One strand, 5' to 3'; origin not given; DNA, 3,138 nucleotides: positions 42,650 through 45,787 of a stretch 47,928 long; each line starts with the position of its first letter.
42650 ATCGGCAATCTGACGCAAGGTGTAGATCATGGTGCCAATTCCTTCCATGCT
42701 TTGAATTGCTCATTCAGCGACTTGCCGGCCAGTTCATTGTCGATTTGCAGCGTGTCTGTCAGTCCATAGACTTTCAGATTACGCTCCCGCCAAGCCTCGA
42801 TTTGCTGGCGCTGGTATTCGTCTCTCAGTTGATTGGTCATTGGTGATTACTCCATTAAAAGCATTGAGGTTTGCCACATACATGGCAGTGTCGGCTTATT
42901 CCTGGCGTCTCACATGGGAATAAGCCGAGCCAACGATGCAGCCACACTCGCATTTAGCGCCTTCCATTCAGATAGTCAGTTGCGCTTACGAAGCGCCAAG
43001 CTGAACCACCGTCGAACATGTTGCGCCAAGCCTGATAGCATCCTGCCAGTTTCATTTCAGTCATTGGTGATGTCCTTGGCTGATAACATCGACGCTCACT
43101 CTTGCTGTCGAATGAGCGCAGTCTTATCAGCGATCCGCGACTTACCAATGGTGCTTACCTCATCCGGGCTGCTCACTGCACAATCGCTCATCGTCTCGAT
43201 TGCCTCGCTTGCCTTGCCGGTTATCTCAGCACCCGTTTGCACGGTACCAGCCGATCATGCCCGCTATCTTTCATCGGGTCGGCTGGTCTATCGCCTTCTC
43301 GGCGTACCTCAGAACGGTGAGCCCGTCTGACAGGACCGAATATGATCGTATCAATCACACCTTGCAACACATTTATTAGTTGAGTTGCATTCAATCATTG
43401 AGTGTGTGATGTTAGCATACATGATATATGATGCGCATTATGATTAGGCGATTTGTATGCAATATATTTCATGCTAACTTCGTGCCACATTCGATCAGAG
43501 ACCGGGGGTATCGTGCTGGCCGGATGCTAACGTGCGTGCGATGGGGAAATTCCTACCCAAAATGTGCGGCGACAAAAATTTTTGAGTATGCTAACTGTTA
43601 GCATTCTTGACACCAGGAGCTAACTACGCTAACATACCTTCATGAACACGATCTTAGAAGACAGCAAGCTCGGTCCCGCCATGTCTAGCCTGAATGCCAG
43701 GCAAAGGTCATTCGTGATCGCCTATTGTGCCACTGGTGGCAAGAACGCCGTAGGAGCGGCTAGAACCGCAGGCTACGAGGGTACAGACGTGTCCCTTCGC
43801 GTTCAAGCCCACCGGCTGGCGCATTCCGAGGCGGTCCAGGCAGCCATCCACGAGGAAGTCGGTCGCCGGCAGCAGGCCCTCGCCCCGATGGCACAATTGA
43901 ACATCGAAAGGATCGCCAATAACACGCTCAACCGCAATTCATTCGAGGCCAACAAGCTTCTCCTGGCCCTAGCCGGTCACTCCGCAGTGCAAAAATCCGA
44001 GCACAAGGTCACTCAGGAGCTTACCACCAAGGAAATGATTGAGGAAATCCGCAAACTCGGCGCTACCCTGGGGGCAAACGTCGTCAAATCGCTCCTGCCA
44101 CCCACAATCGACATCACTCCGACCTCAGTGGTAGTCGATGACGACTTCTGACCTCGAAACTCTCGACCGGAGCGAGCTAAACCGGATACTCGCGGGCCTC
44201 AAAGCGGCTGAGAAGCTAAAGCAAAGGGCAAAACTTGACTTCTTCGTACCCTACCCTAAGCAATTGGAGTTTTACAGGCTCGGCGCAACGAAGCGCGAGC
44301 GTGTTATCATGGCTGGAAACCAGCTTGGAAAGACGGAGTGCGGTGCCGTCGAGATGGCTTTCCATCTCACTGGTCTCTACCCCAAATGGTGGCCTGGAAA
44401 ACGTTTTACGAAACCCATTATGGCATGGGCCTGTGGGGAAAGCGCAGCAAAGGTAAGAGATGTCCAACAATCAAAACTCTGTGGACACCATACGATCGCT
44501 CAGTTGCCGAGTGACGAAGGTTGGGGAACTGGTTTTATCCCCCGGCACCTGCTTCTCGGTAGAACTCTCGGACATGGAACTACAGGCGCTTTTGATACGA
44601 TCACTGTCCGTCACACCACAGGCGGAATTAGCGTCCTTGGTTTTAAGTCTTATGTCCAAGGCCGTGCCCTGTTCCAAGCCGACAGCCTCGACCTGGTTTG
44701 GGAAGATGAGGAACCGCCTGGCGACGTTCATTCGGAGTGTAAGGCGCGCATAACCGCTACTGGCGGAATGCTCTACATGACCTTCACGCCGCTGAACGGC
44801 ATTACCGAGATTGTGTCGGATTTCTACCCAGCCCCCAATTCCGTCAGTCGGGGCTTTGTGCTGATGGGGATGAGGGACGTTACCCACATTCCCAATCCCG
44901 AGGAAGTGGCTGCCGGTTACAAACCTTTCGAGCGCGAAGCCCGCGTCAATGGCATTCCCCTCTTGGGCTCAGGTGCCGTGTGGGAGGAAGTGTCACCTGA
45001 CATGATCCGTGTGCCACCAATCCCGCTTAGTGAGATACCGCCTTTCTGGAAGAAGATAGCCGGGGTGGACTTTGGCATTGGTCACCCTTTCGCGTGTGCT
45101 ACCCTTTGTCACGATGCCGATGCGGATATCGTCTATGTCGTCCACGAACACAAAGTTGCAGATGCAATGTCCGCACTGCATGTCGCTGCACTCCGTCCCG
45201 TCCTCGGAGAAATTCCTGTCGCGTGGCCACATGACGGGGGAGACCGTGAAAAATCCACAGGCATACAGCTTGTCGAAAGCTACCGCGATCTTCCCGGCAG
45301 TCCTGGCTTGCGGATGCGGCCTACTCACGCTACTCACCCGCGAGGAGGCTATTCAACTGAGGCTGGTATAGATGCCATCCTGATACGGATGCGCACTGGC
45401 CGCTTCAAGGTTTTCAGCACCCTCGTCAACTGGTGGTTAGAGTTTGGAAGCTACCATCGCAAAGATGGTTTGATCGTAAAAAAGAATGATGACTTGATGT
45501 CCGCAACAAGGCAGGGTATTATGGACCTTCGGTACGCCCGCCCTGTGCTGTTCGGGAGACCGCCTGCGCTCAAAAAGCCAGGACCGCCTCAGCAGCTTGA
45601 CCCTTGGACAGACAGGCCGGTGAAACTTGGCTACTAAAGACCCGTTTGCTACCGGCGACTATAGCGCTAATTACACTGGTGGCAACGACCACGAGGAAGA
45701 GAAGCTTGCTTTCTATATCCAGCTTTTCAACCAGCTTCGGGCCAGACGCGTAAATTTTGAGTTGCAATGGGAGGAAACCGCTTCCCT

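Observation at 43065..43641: Divergent control region with five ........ sites, a perfect palindromic operator and a possibly leaderless terS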

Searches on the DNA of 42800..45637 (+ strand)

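Call 4: search_dna_similar(query=window:42800-44200:+, collection=phages, mode=near, max_rows=30)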
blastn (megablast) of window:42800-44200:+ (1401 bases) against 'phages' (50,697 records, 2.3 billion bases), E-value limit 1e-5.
No match.

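Call 8: search_dna_similar(query=window:43642-45637:+, collection=phages, mode=distant, max_rows=20)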
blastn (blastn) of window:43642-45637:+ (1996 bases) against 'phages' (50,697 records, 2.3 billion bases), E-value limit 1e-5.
Records with a match: 1; places in all: 1; records where one place covers at least 80% of the query: 0.
Best place of each record, by identity: 60-80% 1.
By first word of the organism name: Microcystis 1.
By host as written in the record: Microcystis sp. 1.
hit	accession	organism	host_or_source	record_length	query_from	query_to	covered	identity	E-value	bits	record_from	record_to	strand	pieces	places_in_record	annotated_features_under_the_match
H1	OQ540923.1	Microcystis phage MJing1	Microcystis sp.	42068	1046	1188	7%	70.1%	8e-6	60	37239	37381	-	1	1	terminase-like family protein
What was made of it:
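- Tried and rejected: The near mode found no match; the distant mode gave one 143-nt hit in terL of Microcystis phage MJing1 (calls 4, 8).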

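Call 38: search_rna_families(source=window, start=42900, end=43750, threshold=evalue, max_evalue=5)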
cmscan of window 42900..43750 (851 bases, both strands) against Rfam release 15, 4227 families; matches with E-value up to 5: 3.
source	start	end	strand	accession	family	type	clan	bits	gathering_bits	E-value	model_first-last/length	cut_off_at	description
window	43617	43671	+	RF01189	sn1502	Gene; snRNA; snoRNA; CD-box;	-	17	60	1.9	1-87/87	no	Small nucleolar RNA sn1502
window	43700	43723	-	RF01648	ceN65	Gene; snRNA; snoRNA; CD-box;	-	15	48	3.4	1-65/65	no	Caenorhabditis snoRNA ceN65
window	43106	43167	-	RF01124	sR36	Gene; snRNA; snoRNA; CD-box;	-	11.3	55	4.6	1-55/55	no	Small nucleolar RNA sR36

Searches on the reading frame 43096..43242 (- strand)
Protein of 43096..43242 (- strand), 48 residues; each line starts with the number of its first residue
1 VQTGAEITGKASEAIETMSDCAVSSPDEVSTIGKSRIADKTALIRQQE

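Call 56: search_protein_families(library=pfam, proteins=[window:43096-43242:-], max_evalue=1)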
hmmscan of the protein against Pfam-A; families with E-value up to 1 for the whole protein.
window:43096-43242:- (48 aa): 0 families
